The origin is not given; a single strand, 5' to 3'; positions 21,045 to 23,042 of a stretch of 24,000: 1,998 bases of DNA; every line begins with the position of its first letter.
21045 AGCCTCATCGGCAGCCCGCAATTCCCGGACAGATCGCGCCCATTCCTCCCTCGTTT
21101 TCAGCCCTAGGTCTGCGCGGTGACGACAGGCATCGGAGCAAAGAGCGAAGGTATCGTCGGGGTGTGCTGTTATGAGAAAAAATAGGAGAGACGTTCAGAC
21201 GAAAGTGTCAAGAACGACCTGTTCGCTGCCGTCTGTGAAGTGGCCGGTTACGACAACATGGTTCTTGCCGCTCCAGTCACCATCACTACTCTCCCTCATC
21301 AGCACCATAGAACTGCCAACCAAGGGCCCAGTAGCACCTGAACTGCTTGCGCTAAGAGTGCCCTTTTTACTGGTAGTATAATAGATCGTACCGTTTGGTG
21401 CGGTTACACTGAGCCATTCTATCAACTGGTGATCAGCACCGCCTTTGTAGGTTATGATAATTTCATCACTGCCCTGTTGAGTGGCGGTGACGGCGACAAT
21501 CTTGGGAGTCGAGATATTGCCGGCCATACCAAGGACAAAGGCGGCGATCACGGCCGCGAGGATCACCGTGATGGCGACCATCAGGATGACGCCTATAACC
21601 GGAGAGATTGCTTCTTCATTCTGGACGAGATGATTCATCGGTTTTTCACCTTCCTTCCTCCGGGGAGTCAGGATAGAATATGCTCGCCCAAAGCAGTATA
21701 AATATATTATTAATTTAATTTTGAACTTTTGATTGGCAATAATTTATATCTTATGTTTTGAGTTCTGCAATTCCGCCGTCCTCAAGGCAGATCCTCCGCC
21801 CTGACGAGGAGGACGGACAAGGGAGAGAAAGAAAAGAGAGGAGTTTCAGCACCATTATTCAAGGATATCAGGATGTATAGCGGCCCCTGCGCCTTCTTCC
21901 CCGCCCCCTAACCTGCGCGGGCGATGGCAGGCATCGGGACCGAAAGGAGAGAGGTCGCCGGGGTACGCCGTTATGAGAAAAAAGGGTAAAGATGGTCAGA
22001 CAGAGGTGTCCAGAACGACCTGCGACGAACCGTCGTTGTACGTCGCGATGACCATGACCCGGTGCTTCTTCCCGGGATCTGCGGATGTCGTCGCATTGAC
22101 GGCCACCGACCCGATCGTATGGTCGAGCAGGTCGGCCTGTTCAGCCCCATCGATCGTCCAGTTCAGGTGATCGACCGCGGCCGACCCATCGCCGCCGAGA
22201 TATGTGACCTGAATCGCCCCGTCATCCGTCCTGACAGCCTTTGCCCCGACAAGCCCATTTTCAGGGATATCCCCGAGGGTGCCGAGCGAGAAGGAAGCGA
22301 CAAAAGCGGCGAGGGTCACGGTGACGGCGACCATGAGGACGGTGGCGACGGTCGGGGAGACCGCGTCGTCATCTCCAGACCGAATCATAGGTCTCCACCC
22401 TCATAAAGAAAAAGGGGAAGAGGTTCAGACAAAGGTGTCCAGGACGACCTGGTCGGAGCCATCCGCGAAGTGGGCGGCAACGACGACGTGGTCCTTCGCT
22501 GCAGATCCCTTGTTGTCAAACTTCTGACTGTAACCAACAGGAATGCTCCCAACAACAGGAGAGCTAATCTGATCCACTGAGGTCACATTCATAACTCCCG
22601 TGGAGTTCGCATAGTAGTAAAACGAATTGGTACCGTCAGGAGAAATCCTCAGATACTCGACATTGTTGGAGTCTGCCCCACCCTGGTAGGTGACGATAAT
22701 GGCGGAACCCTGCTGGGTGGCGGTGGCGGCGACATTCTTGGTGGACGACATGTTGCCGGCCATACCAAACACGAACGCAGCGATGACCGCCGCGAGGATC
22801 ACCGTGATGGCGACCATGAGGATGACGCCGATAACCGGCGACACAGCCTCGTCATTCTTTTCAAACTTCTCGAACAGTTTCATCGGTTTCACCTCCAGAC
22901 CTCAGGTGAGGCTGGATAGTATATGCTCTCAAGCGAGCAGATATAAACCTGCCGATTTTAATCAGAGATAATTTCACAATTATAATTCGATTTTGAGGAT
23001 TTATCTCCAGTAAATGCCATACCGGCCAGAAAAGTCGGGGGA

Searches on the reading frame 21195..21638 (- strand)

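Call 91: search_protein_families(library=pfam, proteins=[window:21195-21638:-], max_evalue=0.001)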
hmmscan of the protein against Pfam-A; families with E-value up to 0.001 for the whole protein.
window:21195-21638:- (147 aa): 1 family
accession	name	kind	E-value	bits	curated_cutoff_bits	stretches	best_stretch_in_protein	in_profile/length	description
PF07790.16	Pilin_N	-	1.2e-17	64.9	25.2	1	9-72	1-66/78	Archaeal Type IV pilin, N-terminal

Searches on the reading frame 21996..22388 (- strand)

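Call 91: search_protein_families(library=pfam, proteins=[window:21996-22388:-], max_evalue=0.001)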
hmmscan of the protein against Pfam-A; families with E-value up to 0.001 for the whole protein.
window:21996-22388:- (130 aa): 2 families
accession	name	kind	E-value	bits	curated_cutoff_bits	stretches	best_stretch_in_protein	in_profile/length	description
PF07790.16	Pilin_N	-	2.1e-09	38.6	25.2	1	8-71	1-66/78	Archaeal Type IV pilin, N-terminal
PF18957.6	RibLong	-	0.00023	22.4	27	1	88-125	50-86/93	Long Rib domain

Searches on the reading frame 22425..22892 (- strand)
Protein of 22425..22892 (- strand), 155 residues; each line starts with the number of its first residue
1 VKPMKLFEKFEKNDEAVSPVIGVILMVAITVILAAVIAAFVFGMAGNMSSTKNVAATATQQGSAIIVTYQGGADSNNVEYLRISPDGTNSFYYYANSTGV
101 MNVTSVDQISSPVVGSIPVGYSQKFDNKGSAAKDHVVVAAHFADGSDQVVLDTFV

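Call 91: search_protein_families(library=pfam, proteins=[window:22425-22892:-], max_evalue=0.001)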
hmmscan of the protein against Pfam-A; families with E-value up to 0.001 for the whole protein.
window:22425-22892:- (155 aa): 1 family
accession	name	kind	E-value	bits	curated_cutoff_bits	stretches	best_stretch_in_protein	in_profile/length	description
PF07790.16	Pilin_N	-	1.2e-18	68.2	25.2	1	15-88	1-76/78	Archaeal Type IV pilin, N-terminal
